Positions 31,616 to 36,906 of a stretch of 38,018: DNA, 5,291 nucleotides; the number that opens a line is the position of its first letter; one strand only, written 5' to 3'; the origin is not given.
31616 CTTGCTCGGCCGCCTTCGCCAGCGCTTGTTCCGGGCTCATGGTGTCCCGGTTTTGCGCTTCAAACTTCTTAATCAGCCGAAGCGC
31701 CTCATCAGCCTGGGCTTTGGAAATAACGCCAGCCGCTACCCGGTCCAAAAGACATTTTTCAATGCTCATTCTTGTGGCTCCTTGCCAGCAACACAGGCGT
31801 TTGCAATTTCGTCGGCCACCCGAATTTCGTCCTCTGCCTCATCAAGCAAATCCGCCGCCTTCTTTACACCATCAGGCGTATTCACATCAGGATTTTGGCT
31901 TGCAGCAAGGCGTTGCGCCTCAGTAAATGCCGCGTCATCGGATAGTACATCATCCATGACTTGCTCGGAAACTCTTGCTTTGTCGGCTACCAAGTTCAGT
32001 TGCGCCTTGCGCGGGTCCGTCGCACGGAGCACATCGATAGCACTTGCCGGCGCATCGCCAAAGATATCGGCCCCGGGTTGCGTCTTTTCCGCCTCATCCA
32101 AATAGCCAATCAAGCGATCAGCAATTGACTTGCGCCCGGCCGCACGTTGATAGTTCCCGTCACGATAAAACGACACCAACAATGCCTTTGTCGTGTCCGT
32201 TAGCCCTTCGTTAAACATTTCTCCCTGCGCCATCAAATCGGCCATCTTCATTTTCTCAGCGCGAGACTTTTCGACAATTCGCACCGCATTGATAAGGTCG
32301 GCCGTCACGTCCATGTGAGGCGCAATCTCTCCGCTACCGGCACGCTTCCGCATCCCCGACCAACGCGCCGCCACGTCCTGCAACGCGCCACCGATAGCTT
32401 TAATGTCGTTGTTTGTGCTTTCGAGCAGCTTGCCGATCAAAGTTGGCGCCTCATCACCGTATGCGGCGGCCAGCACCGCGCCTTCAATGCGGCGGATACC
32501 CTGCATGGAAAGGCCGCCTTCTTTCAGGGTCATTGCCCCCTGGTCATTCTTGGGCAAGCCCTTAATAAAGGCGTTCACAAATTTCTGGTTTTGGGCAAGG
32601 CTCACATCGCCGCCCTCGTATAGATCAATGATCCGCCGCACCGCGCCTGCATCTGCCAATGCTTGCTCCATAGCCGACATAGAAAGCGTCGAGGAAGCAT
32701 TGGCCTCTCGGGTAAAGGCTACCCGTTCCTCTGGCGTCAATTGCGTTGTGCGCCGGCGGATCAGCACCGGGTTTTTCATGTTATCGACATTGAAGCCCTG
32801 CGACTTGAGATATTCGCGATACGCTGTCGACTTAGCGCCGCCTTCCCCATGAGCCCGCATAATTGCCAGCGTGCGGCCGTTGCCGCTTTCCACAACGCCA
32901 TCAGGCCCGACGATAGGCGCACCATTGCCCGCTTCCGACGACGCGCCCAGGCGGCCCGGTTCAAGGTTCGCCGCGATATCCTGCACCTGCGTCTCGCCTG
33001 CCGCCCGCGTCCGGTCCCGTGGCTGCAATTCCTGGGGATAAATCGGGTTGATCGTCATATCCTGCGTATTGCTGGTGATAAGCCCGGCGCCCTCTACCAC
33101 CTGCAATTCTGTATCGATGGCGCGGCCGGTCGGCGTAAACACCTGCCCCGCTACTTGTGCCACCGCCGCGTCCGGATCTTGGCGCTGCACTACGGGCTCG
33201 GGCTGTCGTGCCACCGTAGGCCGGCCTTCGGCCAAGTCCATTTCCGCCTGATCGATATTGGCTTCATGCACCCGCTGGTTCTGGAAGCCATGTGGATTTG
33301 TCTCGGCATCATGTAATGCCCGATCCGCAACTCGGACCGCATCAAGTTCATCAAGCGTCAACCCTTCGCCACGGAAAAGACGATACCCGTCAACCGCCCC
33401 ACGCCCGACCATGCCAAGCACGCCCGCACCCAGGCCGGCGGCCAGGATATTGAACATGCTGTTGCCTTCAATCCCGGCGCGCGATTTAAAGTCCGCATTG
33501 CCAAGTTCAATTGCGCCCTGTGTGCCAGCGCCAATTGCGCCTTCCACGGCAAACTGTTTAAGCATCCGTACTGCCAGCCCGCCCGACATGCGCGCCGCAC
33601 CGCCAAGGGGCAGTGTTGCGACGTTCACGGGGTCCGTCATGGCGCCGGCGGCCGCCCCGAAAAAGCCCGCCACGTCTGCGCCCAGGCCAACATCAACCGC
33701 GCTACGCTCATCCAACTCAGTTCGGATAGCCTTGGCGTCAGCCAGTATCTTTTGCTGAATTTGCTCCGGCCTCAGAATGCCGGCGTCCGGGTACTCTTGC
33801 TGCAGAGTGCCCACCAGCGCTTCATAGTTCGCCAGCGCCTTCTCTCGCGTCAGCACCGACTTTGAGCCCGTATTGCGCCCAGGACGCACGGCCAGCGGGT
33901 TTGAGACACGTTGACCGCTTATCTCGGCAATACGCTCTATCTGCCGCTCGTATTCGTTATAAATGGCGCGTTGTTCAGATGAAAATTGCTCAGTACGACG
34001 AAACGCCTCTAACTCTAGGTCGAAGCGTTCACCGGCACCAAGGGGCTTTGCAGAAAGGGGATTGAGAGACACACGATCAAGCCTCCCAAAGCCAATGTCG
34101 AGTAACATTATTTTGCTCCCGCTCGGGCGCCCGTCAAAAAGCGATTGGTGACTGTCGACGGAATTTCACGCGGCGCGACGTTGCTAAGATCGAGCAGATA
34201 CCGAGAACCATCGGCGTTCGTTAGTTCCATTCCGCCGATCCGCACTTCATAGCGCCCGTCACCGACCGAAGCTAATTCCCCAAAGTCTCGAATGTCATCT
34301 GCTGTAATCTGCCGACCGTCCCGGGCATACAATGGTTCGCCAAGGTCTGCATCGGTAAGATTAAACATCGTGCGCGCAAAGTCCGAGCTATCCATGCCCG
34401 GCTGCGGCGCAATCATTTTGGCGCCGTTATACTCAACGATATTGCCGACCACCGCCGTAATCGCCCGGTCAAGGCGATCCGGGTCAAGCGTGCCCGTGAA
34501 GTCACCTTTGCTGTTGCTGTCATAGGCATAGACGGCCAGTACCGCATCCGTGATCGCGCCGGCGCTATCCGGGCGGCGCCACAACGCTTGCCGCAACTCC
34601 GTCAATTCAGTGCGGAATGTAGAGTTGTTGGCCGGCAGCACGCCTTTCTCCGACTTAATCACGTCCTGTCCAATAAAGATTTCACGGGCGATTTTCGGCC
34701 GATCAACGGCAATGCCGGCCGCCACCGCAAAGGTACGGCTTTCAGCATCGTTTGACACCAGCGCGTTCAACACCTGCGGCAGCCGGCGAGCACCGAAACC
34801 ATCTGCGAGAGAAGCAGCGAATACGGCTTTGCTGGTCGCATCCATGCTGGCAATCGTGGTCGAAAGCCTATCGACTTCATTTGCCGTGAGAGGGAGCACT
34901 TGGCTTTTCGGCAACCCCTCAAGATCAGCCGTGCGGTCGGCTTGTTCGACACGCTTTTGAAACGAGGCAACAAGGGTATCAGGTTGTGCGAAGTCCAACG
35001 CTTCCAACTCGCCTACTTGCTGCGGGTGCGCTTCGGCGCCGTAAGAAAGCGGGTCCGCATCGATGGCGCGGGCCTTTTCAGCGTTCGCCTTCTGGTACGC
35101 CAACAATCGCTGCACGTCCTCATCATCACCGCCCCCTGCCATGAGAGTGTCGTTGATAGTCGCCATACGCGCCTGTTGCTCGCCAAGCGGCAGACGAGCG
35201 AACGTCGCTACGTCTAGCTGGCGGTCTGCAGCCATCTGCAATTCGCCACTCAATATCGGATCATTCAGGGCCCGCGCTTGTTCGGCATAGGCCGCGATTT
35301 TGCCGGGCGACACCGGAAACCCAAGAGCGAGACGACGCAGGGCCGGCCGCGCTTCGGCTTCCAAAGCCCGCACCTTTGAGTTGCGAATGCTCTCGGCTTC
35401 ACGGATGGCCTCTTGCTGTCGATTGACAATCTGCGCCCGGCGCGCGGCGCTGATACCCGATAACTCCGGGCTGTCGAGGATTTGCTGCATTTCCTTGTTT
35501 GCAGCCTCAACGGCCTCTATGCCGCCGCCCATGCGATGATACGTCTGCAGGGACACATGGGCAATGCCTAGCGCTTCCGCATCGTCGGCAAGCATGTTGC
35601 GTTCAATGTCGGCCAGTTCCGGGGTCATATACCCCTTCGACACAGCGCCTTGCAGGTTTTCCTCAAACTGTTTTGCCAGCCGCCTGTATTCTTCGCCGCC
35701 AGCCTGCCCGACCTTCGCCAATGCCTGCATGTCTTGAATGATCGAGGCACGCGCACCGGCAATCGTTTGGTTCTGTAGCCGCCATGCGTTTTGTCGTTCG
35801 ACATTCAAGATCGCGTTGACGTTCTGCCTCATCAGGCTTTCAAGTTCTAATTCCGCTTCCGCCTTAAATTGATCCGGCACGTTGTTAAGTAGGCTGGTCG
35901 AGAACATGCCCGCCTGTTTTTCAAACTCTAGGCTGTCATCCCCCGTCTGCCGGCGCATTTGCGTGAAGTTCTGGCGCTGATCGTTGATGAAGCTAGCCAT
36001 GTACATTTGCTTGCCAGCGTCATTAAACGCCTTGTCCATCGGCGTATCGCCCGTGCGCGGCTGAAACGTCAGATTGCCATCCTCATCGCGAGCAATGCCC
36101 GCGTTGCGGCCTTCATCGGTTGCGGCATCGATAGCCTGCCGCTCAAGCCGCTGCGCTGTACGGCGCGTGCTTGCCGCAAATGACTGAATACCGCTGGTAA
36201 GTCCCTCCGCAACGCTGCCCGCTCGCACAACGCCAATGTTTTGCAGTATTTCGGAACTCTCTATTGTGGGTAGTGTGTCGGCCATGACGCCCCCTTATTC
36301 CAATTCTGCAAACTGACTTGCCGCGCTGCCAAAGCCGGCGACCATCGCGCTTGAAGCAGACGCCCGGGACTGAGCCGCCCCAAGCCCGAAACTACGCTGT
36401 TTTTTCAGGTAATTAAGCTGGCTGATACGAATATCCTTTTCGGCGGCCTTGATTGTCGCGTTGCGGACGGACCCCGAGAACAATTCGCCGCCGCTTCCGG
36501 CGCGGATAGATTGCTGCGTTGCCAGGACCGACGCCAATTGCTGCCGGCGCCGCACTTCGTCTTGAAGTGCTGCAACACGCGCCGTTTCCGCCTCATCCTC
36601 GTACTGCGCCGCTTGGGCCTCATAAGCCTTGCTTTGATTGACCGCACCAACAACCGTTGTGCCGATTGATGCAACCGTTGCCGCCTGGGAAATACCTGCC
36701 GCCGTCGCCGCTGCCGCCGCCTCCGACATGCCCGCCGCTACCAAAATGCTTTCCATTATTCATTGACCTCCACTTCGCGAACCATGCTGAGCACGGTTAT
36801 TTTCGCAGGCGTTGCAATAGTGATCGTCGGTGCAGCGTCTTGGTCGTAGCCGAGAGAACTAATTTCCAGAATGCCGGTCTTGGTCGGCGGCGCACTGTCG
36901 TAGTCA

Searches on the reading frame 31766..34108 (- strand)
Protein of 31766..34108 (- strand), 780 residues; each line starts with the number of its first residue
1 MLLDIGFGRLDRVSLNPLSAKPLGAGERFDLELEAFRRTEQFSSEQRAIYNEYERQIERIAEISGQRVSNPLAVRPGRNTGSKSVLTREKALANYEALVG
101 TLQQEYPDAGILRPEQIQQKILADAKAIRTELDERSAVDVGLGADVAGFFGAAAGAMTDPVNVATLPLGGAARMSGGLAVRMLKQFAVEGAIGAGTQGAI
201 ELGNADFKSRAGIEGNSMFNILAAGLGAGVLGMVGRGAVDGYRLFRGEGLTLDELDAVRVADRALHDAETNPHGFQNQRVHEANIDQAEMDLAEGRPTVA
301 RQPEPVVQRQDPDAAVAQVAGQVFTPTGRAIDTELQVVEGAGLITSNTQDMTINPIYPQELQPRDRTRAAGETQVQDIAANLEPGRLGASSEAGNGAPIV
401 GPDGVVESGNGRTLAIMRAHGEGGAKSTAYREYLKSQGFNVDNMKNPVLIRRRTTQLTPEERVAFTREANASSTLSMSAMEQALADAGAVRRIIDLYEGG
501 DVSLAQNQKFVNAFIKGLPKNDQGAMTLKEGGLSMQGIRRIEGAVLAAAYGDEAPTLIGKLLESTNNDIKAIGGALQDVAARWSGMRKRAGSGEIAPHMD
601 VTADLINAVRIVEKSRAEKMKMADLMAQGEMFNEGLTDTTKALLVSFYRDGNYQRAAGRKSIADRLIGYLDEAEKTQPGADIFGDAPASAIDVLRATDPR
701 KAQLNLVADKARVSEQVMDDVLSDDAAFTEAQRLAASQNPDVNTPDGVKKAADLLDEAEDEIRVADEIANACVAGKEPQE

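Call 59: search_protein_families(library=pfam, proteins=[window:31766-34108:-], max_evalue=0.01)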
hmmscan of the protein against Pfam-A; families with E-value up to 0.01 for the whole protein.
window:31766-34108:- (780 aa): 1 family
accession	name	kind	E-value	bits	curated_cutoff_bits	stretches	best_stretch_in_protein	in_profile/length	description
PF18763.7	ddrB-ParB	-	6.4e-34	117.1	27.6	1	328-454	3-121/121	ddrB-like ParB superfamily domain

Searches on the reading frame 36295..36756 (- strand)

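Call 72: search_protein_families(library=pfam, proteins=[window:36295-36756:-], max_evalue=0.01)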
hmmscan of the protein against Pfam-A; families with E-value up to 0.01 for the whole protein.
window:36295-36756:- (153 aa): 1 family
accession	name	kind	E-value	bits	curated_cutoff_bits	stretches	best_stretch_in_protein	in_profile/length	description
PF11460.13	DUF3007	-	0.0004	21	25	1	4-68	23-87/96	Protein of unknown function (DUF3007)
